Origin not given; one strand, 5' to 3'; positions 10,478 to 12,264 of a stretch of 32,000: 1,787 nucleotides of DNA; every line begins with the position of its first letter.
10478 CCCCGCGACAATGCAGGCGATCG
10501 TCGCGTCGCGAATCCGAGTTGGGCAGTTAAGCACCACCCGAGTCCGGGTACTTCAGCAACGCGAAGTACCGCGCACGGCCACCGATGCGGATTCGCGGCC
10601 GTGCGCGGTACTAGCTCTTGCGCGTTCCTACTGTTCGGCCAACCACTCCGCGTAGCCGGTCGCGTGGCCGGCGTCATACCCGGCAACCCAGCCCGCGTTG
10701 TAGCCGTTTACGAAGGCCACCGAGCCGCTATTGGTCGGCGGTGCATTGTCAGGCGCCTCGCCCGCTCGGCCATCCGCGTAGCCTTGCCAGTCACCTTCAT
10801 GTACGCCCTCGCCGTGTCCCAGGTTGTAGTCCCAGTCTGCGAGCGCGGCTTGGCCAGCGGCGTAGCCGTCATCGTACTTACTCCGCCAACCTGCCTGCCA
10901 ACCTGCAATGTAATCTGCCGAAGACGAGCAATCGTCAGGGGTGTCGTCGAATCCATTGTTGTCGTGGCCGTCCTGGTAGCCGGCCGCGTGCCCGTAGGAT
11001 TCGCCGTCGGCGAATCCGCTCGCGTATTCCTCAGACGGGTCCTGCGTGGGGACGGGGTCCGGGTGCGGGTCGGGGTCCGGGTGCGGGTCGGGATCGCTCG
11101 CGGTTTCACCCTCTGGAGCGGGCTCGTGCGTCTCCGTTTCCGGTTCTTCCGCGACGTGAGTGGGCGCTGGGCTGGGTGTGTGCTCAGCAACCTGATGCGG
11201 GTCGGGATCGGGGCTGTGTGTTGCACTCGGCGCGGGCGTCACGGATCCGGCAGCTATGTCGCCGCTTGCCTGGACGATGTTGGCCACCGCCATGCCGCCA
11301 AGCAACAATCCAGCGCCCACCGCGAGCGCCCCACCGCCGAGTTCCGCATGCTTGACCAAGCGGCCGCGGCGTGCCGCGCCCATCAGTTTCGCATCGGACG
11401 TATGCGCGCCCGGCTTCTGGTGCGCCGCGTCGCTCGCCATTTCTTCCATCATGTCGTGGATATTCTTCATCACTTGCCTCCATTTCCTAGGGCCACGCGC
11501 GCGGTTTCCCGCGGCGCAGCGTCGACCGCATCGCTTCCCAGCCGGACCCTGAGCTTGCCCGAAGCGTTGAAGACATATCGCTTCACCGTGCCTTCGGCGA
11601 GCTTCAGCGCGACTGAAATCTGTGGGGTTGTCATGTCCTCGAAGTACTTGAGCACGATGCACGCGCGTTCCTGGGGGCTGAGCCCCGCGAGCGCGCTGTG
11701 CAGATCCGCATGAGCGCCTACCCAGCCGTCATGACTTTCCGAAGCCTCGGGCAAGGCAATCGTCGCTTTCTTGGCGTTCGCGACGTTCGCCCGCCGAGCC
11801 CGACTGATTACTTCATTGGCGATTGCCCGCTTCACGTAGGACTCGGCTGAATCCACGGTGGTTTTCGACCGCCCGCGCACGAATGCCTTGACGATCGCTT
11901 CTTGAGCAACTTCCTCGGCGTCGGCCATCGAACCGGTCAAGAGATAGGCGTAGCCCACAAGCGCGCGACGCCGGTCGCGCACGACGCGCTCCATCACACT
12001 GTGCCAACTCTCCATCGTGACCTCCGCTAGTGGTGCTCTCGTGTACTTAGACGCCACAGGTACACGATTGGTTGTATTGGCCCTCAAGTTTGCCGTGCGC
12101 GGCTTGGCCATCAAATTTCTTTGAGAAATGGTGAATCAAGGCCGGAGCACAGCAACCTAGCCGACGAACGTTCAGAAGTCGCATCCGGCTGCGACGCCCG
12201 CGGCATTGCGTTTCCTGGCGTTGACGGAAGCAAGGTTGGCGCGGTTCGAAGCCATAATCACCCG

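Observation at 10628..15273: Partner proteins share an unrecognised, hyper-acidic Gly-aromatic tetrad-repeat ectodomain and lack any known anti-sigma motif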

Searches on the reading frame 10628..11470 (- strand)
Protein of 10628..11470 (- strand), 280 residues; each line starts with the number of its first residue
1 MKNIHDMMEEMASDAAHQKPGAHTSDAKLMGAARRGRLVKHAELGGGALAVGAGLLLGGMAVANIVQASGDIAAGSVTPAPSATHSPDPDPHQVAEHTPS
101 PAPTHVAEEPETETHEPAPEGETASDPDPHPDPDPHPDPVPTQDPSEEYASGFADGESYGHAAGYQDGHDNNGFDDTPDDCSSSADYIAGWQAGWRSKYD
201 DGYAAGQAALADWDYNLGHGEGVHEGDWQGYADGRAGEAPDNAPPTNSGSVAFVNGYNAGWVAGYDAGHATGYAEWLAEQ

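Call 3: search_protein_families(library=pfam, proteins=[window:10628-11470:-], max_evalue=1)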
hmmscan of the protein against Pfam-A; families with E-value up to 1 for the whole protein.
window:10628-11470:- (280 aa): 0 families

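Call 4: search_protein_families(library=ncbifam, proteins=[window:10628-11470:-], max_evalue=1)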
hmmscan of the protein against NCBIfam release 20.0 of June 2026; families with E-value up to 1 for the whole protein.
window:10628-11470:- (280 aa): 11 families
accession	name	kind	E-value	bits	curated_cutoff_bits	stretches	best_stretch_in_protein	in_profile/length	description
NF004270.2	PRK05687.2-1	equivalog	4e-06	26.6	180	3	120-170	18-76/223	flagellar assembly protein FliH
NF009925.1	PRK13386.1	equivalog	0.00025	20.4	192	1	188-236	40-84/228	flagellar assembly protein FliH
NF008084.0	PRK10819.1-5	equivalog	0.00042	20.3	315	1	54-147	29-118/249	TonB system transport protein TonB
NF004266.1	PRK05687.1-1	equivalog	0.0022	17.5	260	1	143-180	52-88/230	flagellar assembly protein FliH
NF004267.1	PRK05687.1-3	equivalog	0.022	13.9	293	0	190-236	79-121/266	flagellar assembly protein FliH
NF011521.0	PRK14960.1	equivalog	0.031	12.7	1228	1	62-144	368-447/702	DNA polymerase III subunit gamma/tau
NF033761.1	gliding_GltJ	equivalog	0.049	12.7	450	1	15-147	345-479/671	adventurous gliding motility protein GltJ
NF008975.0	PRK12323.1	equivalog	0.062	12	875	1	68-198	395-524/709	DNA polymerase III subunit gamma/tau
TIGR03354.1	VI_FHA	hypoth_equivalog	0.26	11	120.25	1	80-165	159-243/420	type VI secretion system-associated FHA domain protein TagH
NF005846.3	PRK07764.1-6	equivalog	0.32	10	625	1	32-148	372-485/628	DNA polymerase III subunit gamma and tau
NF040486.1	SrfA_fam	subfamily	0.99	8.7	150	0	63-135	235-306/438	SrfA family protein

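Call 65: search_protein_families(library=phrogs, proteins=[window:10631-11470:-], max_evalue=0.001)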
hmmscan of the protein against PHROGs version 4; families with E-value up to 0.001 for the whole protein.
window:10631-11470:- (280 aa): 1 family
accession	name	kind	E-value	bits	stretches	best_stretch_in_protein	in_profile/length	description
phrog_4785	-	unknown function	0.00053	21.4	0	252-276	58-82/94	-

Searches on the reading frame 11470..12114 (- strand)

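Call 3: search_protein_families(library=pfam, proteins=[window:11470-12114:-], max_evalue=1)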
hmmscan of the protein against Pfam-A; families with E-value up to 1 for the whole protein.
window:11470-12114:- (214 aa): 8 families
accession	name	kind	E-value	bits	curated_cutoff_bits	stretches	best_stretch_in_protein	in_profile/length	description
PF08281.18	Sigma70_r4_2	-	9.3e-13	48.1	25.7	1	137-187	3-53/54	Sigma-70, region 4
PF04545.22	Sigma70_r4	-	2.8e-09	36.8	24.1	1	141-189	1-49/50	Sigma-70, region 4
PF04542.20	Sigma70_r2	-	1.7e-08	34.6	24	1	45-109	2-68/71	Sigma-70 region 2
PF00196.25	GerE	-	7.7e-06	25.9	23.5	1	145-198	3-55/57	Bacterial regulatory proteins, luxR family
PF13384.12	HTH_23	-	0.023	15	24.6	1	147-180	4-37/50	Homeodomain-like domain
PF07729.17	FCD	-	0.027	15.3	24.3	1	97-152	12-69/125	FCD domain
PF06530.18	Phage_antitermQ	-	0.039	14.3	26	0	142-192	60-110/118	Phage antitermination protein Q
PF18431.6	RNAse_A_bac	-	0.15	13.3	27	0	80-116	18-54/113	Bacterial CdiA-CT RNAse A domain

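Call 4: search_protein_families(library=ncbifam, proteins=[window:11470-12114:-], max_evalue=1)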
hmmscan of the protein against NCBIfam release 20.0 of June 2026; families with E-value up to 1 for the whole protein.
window:11470-12114:- (214 aa): 76 families (the best 25 are shown)
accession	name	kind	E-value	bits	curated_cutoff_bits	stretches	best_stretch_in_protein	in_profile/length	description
TIGR02983.1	SigE-fam_strep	subfamily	4e-31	108.1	141.55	1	41-194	8-160/162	SigE family RNA polymerase sigma factor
TIGR02954.1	Sig70_famx3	hypoth_equivalog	1.7e-16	60.4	188.5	1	31-192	8-167/170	RNA polymerase sigma-70 factor, TIGR02954 family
NF053879.1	RNAPolSigSigVBac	equivalog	4.2e-16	59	190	1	40-195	5-158/160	RNA polymerase sigma factor SigV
NF007227.0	PRK09645.1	subfamily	4.6e-16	59.2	202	1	38-197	12-175/177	sigma-70 family RNA polymerase sigma factor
TIGR02937.1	sigma70-ECF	superfamily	8.5e-16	58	42.9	1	44-192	6-165/165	sigma-70 family RNA polymerase sigma factor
TIGR02985.1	Sig70_bacteroi1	subfamily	4.5e-14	53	126.4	1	43-192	5-162/162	RNA polymerase sigma-70 factor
NF058625.1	sigma_PG0214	equivalog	2.1e-12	47.1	130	1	44-191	9-160/170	GFO_1088 family ECF-type sigma factor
NF007229.0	PRK09647.1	equivalog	4e-12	45.9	265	1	17-202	26-212/220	RNA polymerase sigma factor SigE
NF004113.0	PRK05602.1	equivalog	2.1e-10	40.6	208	1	29-194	36-203/211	RNA polymerase sigma factor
NF007223.0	PRK09641.1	equivalog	4e-10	39.8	209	1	53-193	32-185/187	RNA polymerase sigma factor SigW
NF007216.0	PRK09638.1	equivalog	5.2e-10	39.4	194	1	42-194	21-176/180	RNA polymerase sigma factor SigY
NF007225.0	PRK09643.1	equivalog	4.2e-09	36.4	190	1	42-193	30-183/204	RNA polymerase sigma factor SigM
TIGR02948.1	SigW_bacill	equivalog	5.8e-09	36.3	243.1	1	55-193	34-185/187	RNA polymerase sigma factor SigW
NF009179.0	PRK12527.1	equivalog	7.2e-09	35.9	162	1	51-192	7-153/159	RNA polymerase sigma factor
NF008888.0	PRK11922.1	equivalog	9.3e-09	35.2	204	1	20-195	11-199/231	RNA polymerase sigma factor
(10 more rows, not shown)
